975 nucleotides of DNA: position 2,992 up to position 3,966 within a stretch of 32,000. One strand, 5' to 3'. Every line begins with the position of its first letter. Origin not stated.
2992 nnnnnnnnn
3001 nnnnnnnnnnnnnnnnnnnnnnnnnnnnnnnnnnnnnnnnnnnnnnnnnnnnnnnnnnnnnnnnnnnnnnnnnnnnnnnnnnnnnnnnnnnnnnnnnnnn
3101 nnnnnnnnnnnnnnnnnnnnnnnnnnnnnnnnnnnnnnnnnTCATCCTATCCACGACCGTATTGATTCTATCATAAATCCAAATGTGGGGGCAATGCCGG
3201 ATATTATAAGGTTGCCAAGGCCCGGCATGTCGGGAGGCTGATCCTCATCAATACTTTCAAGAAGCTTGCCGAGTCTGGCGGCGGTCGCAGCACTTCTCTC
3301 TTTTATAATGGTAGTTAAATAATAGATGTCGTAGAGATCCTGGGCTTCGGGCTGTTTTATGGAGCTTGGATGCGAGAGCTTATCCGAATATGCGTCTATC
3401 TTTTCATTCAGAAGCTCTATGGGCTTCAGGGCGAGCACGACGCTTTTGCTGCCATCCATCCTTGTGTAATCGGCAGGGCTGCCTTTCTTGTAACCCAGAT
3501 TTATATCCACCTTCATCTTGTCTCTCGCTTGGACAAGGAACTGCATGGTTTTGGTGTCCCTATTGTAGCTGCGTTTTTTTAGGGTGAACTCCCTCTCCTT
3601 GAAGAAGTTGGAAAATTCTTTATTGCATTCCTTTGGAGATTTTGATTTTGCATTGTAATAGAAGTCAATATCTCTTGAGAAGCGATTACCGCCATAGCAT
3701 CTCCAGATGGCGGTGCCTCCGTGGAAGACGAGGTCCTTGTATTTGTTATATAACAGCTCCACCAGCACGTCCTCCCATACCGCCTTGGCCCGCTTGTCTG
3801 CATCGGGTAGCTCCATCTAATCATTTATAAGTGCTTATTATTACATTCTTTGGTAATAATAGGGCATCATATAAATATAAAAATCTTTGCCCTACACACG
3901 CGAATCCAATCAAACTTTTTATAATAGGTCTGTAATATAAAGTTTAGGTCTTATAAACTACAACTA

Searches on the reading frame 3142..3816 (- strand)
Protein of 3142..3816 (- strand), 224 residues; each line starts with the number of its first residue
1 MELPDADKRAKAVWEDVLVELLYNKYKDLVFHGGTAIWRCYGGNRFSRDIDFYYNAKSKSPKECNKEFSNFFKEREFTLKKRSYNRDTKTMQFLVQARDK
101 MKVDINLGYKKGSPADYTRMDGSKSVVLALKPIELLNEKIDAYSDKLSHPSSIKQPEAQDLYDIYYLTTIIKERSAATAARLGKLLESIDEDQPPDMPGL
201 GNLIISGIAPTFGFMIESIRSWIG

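Call 3: search_protein_families(library=pfam, proteins=[window:3142-3816:-], max_evalue=0.01)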
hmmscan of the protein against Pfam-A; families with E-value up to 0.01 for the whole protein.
window:3142-3816:- (224 aa): 1 family
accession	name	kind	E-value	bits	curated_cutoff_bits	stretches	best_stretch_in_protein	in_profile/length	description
PF08843.17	AbiEii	-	2.9e-18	67.1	22.5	1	27-178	13-177/238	Nucleotidyl transferase AbiEii toxin, Type IV TA system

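Call 8: search_protein_families(library=ncbifam, proteins=[window:3142-3816:-], max_evalue=0.01)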
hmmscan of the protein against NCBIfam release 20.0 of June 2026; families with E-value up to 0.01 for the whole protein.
window:3142-3816:- (224 aa): 0 families

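Call 9: search_protein_families(library=padloc, proteins=[window:3142-3816:-], max_evalue=0.01)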
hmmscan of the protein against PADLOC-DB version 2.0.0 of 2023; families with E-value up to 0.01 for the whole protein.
window:3142-3816:- (224 aa): 26 families (the best 25 are shown)
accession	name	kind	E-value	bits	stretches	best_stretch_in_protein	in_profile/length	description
PDLC02323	AbiEii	-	7.8e-16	56.4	1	17-170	28-186/248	AbiEii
PDLC02307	AbiEii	-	9.5e-15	53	1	15-174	9-151/219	AbiEii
PDLC02304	AbiEii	-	6.9e-11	40.6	1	23-176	36-196/260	AbiEii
PDLC02328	AbiEii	-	2.4e-09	35.4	1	18-174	4-148/203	AbiEii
PDLC02296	AbiEii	-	2.9e-09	34.5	1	26-59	43-76/282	AbiEii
PDLC02292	AbiEii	-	5.5e-09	34.2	1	20-87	39-108/283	AbiEii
PDLC02330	AbiEii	-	5.3e-08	30.9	1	27-190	25-180/219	AbiEii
PDLC02321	AbiEii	-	7.3e-07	27.1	1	16-60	30-75/296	AbiEii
PDLC02305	AbiEii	-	1.7e-06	25.5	1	27-170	43-193/306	AbiEii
PDLC02306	AbiEii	-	2.2e-06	25.5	1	27-121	39-136/280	AbiEii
PDLC02289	AbiEii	-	3.2e-06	24.9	1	19-77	42-107/309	AbiEii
PDLC02298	AbiEii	-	1.5e-05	22.5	1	27-173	26-164/220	AbiEii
PDLC02291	AbiEii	-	4.2e-05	21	1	9-168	38-201/310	AbiEii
PDLC02293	AbiEii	-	6.1e-05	20.7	1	26-72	39-87/270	AbiEii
PDLC02294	AbiEii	-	8.6e-05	20.5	1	27-107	43-127/260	AbiEii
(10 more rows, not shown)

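Call 19: find_homologous_proteins(query=A1, max_evalue=0.00001)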
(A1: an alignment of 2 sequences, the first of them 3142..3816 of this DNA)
Query A1 (2 sequences) (224 aa, profile of the alignment): 854 proteins with E <= 0.00001 among 3646 candidates; the best 120 are listed.
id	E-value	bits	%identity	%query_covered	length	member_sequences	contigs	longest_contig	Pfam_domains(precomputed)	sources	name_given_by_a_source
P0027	2.2e-124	432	100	100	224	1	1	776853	PF08843.18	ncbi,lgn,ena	-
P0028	8.1e-112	391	31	94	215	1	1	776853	PF08843.18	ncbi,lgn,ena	-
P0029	7.7e-99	348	80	100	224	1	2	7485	PF08843.18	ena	-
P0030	1.4e-88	315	28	94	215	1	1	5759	PF08843.18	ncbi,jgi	jgi:predicted nucleotidyltransferase component of viral defense system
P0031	2.9e-84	301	29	97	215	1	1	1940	PF08843.18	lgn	-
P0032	6.1e-84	300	29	97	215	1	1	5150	PF08843.18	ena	-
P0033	9.9e-82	292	34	94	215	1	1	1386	PF08843.18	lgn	-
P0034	8.7e-80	286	31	94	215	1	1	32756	PF08843.18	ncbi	-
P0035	1.3e-79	285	65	98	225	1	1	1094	PF08843.18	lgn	-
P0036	5.7e-78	280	31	94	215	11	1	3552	PF08843.18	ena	-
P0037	6.3e-78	280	31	94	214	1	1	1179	PF08843.18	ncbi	-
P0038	4.4e-77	277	31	97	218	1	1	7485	PF08843.18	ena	-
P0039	3.2e-76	274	61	100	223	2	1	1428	PF08843.18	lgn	-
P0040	2.3e-74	268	62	99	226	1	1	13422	PF08843.18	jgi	jgi:predicted nucleotidyltransferase component of viral defense system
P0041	2.5e-74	268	60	99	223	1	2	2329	PF08843.18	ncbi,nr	ncbi:MAG: nucleotidyl transferase AbiEii/AbiGii toxin family protein [Candidatus Micrarchaeota archa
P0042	4.5e-74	267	29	97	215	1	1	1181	PF08843.18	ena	-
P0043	4.5e-74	267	59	100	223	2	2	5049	PF08843.18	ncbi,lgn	-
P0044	1.6e-73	266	59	99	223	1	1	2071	PF08843.18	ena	-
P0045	3.5e-73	264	63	98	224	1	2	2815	PF08843.18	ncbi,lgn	-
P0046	1.8e-71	259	62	100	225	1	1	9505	PF08843.18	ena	-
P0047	1.8e-71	259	54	100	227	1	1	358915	PF08843.18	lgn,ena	-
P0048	1.1e-70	256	59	99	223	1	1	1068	PF08843.18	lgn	-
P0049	3.9e-70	254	58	100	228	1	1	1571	PF08843.18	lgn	-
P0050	4.0e-70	254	54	100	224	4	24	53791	PF08843.18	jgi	jgi:predicted nucleotidyltransferase component of viral defense system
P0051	5.8e-70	254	55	100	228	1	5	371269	PF08843.18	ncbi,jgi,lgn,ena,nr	ncbi:nucleotidyl transferase AbiEii/AbiGii toxin family protein [Candidatus Marsarchaeota archaeon]|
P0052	1.5e-69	253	53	100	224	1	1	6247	PF08843.18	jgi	jgi:predicted nucleotidyltransferase component of viral defense system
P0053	1.9e-69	252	53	100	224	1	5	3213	PF08843.18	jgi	jgi:predicted nucleotidyltransferase component of viral defense system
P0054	3.9e-69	251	57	99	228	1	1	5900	PF08843.18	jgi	jgi:predicted nucleotidyltransferase component of viral defense system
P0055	5.6e-69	251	55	100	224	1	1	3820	PF08843.18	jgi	jgi:predicted nucleotidyltransferase component of viral defense system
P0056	5.7e-69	251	56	98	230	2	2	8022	PF08843.18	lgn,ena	-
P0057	6.6e-69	250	54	99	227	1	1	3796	PF08843.18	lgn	-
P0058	7.5e-69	250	53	100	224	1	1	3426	PF08843.18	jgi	jgi:predicted nucleotidyltransferase component of viral defense system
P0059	1.2e-68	250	55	100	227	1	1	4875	PF08843.18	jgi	jgi:predicted nucleotidyltransferase component of viral defense system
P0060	6.7e-68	247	53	100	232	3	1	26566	PF08843.18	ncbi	-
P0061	8.3e-68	247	55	99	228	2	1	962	PF08843.18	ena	-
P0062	1.0e-67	247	55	100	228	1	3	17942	PF08843.18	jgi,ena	jgi:predicted nucleotidyltransferase component of viral defense system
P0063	1.6e-67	246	54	100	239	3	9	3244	PF08843.18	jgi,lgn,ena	jgi:predicted nucleotidyltransferase component of viral defense system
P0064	2.8e-67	245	56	99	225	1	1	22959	PF08843.18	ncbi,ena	-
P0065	3.4e-67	245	58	99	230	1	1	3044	PF08843.18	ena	-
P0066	3.6e-67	245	54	100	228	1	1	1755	PF08843.18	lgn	-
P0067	4.2e-67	245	53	100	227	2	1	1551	PF08843.18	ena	-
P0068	1.0e-66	243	54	100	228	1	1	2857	PF08843.18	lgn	-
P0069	1.1e-66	243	56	100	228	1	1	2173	PF08843.18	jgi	jgi:predicted nucleotidyltransferase component of viral defense system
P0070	2.4e-66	242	53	99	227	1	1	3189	PF08843.18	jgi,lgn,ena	-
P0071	2.7e-66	242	54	100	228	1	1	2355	PF08843.18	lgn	-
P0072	3.7e-66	241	54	99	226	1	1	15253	PF08843.18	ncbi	-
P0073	4.3e-66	241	56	100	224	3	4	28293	PF08843.18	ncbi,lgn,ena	-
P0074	5.1e-66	241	54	99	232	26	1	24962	PF08843.18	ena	-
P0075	7.2e-66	240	54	100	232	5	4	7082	PF08843.18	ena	-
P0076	7.3e-66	240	54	100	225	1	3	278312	PF08843.18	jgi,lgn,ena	-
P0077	7.6e-66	240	53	99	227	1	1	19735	PF08843.18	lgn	-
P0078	2.2e-65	239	54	100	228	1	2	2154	PF08843.18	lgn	-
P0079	2.3e-65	239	50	100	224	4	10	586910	PF08843.18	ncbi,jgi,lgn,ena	jgi:predicted nucleotidyltransferase component of viral defense system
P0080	3.4e-65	238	52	100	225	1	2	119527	PF08843.18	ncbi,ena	-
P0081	3.9e-65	238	54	99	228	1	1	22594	PF08843.18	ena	-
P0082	8.4e-65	237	53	99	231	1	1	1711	PF08843.18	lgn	-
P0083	9.5e-65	237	53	99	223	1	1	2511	PF08843.18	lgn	-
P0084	1.8e-64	236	54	99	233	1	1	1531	PF08843.18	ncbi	-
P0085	2.4e-64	235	52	100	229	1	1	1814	PF08843.18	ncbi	-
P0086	3.2e-64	235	53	100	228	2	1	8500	PF08843.18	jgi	jgi:predicted nucleotidyltransferase component of viral defense system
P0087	3.7e-64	235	53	100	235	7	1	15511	PF08843.18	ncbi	-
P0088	5.2e-64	234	52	100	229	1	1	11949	PF08843.18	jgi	jgi:predicted nucleotidyltransferase component of viral defense system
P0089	6.0e-64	234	53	100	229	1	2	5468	PF08843.18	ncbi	-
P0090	6.8e-64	234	53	99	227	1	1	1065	PF08843.18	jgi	jgi:predicted nucleotidyltransferase component of viral defense system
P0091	9.3e-64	234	50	98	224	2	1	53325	PF08843.18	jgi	jgi:predicted nucleotidyltransferase component of viral defense system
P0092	1.5e-63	233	52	99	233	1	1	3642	PF08843.18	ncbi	-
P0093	2.3e-63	232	53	99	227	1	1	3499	PF08843.18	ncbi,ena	-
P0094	4.0e-63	231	52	100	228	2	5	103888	PF08843.18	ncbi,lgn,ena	-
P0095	4.2e-63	231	51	100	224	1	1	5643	PF08843.18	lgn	-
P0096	1.5e-62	230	51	100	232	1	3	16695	PF08843.18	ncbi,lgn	-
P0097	1.6e-62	230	48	98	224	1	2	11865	PF08843.18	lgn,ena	-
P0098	2.4e-62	229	51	99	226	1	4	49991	PF08843.18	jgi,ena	jgi:predicted nucleotidyltransferase component of viral defense system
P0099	3.0e-62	229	50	100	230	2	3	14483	PF08843.18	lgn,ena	-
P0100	6.3e-62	228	54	100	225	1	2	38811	PF08843.18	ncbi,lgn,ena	-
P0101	1.3e-61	227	52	100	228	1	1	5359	PF08843.18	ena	-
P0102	1.6e-61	226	49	100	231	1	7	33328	PF08843.18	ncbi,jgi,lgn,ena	jgi:predicted nucleotidyltransferase component of viral defense system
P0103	1.9e-61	226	53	99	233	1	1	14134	PF08843.18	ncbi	-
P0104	2.1e-61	226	50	100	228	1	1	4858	PF08843.18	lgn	-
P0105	2.7e-61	226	50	98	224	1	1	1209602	PF08843.18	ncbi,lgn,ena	-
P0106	2.7e-61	226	51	100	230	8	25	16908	PF08843.18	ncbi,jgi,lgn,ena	jgi:predicted nucleotidyltransferase component of viral defense system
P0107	1.6e-60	223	50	100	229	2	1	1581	PF08843.18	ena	-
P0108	4.1e-60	222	52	100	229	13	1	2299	PF08843.18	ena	-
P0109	6.6e-60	221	52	100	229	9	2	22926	PF08843.18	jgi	-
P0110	1.0e-59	220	48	100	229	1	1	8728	PF08843.18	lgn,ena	-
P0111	1.2e-59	220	47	100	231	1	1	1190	PF08843.18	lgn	-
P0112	2.6e-59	219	49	100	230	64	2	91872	PF08843.18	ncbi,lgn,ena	-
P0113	5.6e-59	218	48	100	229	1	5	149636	PF08843.18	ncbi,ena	-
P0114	2.3e-58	216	33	93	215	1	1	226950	PF08843.18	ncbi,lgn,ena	-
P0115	7.0e-58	214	50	100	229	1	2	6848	PF08843.18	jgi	jgi:predicted nucleotidyltransferase component of viral defense system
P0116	7.6e-58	214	48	100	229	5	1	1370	PF08843.18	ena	-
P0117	1.9e-57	213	52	99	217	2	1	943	PF08843.18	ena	-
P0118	4.0e-57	212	48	100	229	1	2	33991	PF08843.18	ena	-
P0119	1.5e-56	210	48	100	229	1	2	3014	PF08843.18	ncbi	-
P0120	7.7e-56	208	48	99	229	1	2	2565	PF08843.18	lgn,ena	-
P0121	4.1e-55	205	47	100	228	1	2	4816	PF08843.18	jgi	jgi:predicted nucleotidyltransferase component of viral defense system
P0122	3.8e-54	202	46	100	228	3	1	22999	PF08843.18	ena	-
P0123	5.6e-54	202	46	100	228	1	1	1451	PF08843.18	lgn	-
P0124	6.3e-54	201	35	92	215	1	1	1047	PF08843.18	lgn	-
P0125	8.6e-54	201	45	100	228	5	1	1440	PF08843.18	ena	-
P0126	4.6e-53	199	33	94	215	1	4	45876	PF08843.18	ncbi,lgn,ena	-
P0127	3.8e-52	196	34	94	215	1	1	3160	PF08843.18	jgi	jgi:predicted nucleotidyltransferase component of viral defense system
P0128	1.7e-51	193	34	94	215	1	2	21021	PF08843.18,PF19502.6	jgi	jgi:predicted nucleotidyltransferase component of viral defense system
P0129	2.3e-51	193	42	100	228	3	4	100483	PF08843.18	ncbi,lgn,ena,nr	ncbi:MAG: nucleotidyl transferase AbiEii/AbiGii toxin family protein [Thermoplasmatales archaeon]|nr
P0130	4.4e-51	192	32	99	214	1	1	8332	PF08843.18,PF19502.6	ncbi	-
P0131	7.9e-51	191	33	96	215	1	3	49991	PF08843.18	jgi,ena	jgi:predicted nucleotidyltransferase component of viral defense system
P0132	2.5e-50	190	35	94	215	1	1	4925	PF08843.18,PF19502.6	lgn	-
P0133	3.2e-50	189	35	94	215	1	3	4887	PF08843.18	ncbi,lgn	-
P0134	3.9e-50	189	31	98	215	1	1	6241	PF08843.18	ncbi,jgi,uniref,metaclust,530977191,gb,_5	ncbi:protein containing DUF1814 [mine drainage metagenome]|uniref:Protein containing DUF1814 n=1 Tax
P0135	5.0e-50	189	33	100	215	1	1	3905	PF08843.18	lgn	-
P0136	5.8e-50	188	34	94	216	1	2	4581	PF08843.18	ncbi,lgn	-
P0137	1.6e-49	187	31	96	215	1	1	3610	PF08843.18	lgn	-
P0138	3.3e-49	186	41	100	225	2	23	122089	PF08843.18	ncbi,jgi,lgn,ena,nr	ncbi:nucleotidyl transferase AbiEii/AbiGii toxin family protein [Candidatus Marsarchaeota archaeon]|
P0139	8.5e-49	185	35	93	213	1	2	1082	PF08843.18,PF19502.6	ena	-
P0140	3.6e-48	183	32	98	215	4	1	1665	PF08843.18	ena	-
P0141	4.0e-48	182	33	100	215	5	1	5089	PF08843.18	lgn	-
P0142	4.4e-48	182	32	99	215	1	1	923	PF08843.18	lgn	-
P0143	1.2e-47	181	30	99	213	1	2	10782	PF08843.18,PF19502.6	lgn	-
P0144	1.6e-47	180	32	93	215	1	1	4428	PF08843.18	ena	-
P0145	1.6e-47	180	29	98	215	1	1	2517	PF08843.18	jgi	jgi:predicted nucleotidyltransferase component of viral defense system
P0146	3.4e-47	179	32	98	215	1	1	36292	PF08843.18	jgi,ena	jgi:predicted nucleotidyltransferase component of viral defense system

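Call 20: find_related_loci(query=A1, collection=genome_contigs, flank=8000)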
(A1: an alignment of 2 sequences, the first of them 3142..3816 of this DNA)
Query A1 (224 aa) in genome_contigs; peptide patterns used: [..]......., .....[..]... (x = any residue, [..] = any of these).
162 stretches matched a pattern; 146 encode a relative of the query (tblastn E <= 1e-3); the best 80 are kept; 80 distinct loci.
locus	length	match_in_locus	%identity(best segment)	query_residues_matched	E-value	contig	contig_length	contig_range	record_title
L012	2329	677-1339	60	1-222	1e-90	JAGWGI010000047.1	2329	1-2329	MAG: Candidatus Micrarchaeota archaeon isolate REEA36 REEA36-150_74325, whole genome shotgun sequence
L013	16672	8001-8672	56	1-224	4e-81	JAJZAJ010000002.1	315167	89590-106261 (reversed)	MAG: Candidatus Micrarchaeota archaeon isolate FK5.bin94 NODE_17_length_315167_cov_3.555961, whole genome shotgun sequen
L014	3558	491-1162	56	1-224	6e-81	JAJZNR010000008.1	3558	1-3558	MAG: Candidatus Micrarchaeota archaeon isolate MAS4.bin27 NODE_35547_length_3558_cov_23.236957, whole genome shotgun seq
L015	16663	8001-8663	56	1-222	2e-79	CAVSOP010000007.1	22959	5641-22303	MAG: uncultured archaeon isolate MFD01476.bin.2.32 genome assembly, contig: contig_66873, whole genome shotgun sequence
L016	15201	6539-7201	54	1-222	2e-76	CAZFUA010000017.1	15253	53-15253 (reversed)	MAG TPA_asm: Candidatus Micrarchaeota archaeon isolate SRP271791_co2_54 genome assembly, contig: NODE_963_length_15253_c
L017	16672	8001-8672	50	1-224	1e-75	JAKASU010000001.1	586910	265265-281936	MAG: Candidatus Micrarchaeota archaeon isolate YP1.bin77 NODE_7_length_586910_cov_38.658937, whole genome shotgun sequen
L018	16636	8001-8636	54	11-223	1e-75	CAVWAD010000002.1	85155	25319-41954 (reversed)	MAG: uncultured archaeon isolate MFD03726.bin.2.73 genome assembly, contig: contig_30161, whole genome shotgun sequence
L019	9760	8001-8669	53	1-222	5e-74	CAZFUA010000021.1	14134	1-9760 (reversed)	MAG TPA_asm: Candidatus Micrarchaeota archaeon isolate SRP271791_co2_54 genome assembly, contig: NODE_1066_length_14134_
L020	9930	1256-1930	51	1-223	2e-74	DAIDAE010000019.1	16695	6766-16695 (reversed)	MAG TPA_asm: Candidatus Micrarchaeaceae archaeon isolate clean1832 NODE_19_length_16695_cov_7.505717, whole genome shotg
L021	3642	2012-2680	52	1-222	2e-74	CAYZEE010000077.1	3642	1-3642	MAG TPA_asm: uncultured Gammaproteobacteria bacterium isolate SRP271791_co2_53 genome assembly, contig: NODE_8621_length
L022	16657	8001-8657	53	1-222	5e-71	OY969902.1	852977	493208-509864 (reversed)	MAG: uncultured archaeon isolate MFD01476.bin.c.10 genome assembly, chromosome: 1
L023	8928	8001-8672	50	1-222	1e-70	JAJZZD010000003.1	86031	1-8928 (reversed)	MAG: Candidatus Micrarchaeota archaeon isolate TL1-5.bin98 NODE_190_length_86031_cov_1.896466, whole genome shotgun sequ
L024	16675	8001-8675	49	2-224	5e-70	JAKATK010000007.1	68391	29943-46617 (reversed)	MAG: Candidatus Micrarchaeota archaeon isolate YP2.bin58 NODE_436_length_68391_cov_11.143209, whole genome shotgun seque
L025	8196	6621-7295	48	1-223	2e-69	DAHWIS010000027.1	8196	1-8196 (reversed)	MAG TPA_asm: Candidatus Micrarchaeota archaeon isolate clean1301 k141_1401900, whole genome shotgun sequence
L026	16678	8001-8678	48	1-224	1e-68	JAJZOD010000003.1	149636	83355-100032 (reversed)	MAG: Candidatus Micrarchaeota archaeon isolate MAS4.bin50 NODE_18_length_149636_cov_21.369443, whole genome shotgun sequ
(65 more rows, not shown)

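Call 24: find_encoding_contigs(protein=P0029, flank=8000, max_places=3)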
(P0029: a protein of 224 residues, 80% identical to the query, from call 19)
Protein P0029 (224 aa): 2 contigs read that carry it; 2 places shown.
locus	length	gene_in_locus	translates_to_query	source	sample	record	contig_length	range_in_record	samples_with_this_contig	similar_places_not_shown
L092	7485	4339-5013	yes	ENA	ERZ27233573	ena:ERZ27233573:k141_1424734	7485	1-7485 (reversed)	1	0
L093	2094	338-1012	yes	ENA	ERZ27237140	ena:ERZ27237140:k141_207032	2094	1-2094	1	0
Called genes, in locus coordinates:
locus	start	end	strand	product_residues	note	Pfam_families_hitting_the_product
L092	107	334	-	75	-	PF01191:RNA_pol_Rpb5_C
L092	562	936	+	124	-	-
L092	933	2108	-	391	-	PF13439:Glyco_transf_4, PF13579:Glyco_trans_4_4, PF20706:GT4-conflict, PF00534:Glycos_transf_1, PF13692:Glyco_trans_1_4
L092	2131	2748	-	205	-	PF13338:AbiEi_4 (weak)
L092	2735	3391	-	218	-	PF08843:AbiEii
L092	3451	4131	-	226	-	PF00535:Glycos_transf_2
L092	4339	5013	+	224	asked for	PF08843:AbiEii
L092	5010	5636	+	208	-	-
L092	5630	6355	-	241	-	PF00535:Glycos_transf_2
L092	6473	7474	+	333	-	PF00535:Glycos_transf_2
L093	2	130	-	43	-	?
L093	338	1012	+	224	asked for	PF08843:AbiEii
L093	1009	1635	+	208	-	-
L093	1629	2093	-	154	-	?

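Call 30: search_protein_families(library=pfam, alignment_id=A2, max_evalue=0.0001)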
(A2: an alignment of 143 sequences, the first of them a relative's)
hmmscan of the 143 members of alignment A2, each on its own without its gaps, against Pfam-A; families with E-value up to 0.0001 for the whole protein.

A. member 1, L012:265-630:+ (121 aa): 0 families

B. families by the number of members that match (of 143 scanned): 160 families (the first 25 are shown)
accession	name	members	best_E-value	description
PF13173.12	AAA_14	9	2.1e-35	AAA domain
PF13635.12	DUF4143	6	3.1e-24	Domain of unknown function (DUF4143)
PF04321.23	RmlD_sub_bind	3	1.4e-88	RmlD substrate binding domain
PF01370.27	Epimerase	3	1.4e-55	NAD dependent epimerase/dehydratase family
PF16363.11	GDP_Man_Dehyd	3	4.8e-35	GDP-mannose 4,6 dehydratase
PF00583.31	Acetyltransf_1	3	2.4e-20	Acetyltransferase (GNAT) family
PF13508.13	Acetyltransf_7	3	3.6e-15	Acetyltransferase (GNAT) domain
PF01637.24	ATPase_2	3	1.5e-12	ATPase domain predominantly from Archaea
PF13673.13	Acetyltransf_10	3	6.6e-10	Acetyltransferase (GNAT) domain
PF00448.28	SRP54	2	7.2e-68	SRP54-type protein, GTPase domain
PF02800.25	Gp_dh_C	2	1.7e-67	Glyceraldehyde 3-phosphate dehydrogenase, C-terminal domain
PF00334.24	NDK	2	9.6e-53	Nucleoside diphosphate kinase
PF00044.30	Gp_dh_N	2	8.4e-40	Glyceraldehyde 3-phosphate dehydrogenase, NAD binding domain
PF01863.23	YgjP-like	2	1.6e-39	YgjP-like, metallopeptidase domain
PF03235.19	GmrSD_N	2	1e-30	GmrSD restriction endonuclease, N-terminal domain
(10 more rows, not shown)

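Call 35: search_solved_structures(query=window:3142-3816:-, max_evalue=1, show_alignments=2)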
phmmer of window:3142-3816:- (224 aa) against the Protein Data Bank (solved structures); distinct sequences matched with E-value up to 1: 5.
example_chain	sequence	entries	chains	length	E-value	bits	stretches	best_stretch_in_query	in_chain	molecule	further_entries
4o8s_A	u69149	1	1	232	0.024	17.6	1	28-174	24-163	Putative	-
4ok0_A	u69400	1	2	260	0.031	17.2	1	28-173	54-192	Putative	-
1mvg_A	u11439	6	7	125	0.43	13.5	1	93-162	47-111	Liver basic Fatty Acid Binding Protein | Fatty acid-binding protein | Fatty acid-binding protein, liver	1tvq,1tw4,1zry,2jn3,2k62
2lfo_A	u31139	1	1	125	0.43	13.5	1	93-162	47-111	Fatty acid-binding protein, liver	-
7o0j_A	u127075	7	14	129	0.46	13.4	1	93-162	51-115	Fatty acid-binding protein, liver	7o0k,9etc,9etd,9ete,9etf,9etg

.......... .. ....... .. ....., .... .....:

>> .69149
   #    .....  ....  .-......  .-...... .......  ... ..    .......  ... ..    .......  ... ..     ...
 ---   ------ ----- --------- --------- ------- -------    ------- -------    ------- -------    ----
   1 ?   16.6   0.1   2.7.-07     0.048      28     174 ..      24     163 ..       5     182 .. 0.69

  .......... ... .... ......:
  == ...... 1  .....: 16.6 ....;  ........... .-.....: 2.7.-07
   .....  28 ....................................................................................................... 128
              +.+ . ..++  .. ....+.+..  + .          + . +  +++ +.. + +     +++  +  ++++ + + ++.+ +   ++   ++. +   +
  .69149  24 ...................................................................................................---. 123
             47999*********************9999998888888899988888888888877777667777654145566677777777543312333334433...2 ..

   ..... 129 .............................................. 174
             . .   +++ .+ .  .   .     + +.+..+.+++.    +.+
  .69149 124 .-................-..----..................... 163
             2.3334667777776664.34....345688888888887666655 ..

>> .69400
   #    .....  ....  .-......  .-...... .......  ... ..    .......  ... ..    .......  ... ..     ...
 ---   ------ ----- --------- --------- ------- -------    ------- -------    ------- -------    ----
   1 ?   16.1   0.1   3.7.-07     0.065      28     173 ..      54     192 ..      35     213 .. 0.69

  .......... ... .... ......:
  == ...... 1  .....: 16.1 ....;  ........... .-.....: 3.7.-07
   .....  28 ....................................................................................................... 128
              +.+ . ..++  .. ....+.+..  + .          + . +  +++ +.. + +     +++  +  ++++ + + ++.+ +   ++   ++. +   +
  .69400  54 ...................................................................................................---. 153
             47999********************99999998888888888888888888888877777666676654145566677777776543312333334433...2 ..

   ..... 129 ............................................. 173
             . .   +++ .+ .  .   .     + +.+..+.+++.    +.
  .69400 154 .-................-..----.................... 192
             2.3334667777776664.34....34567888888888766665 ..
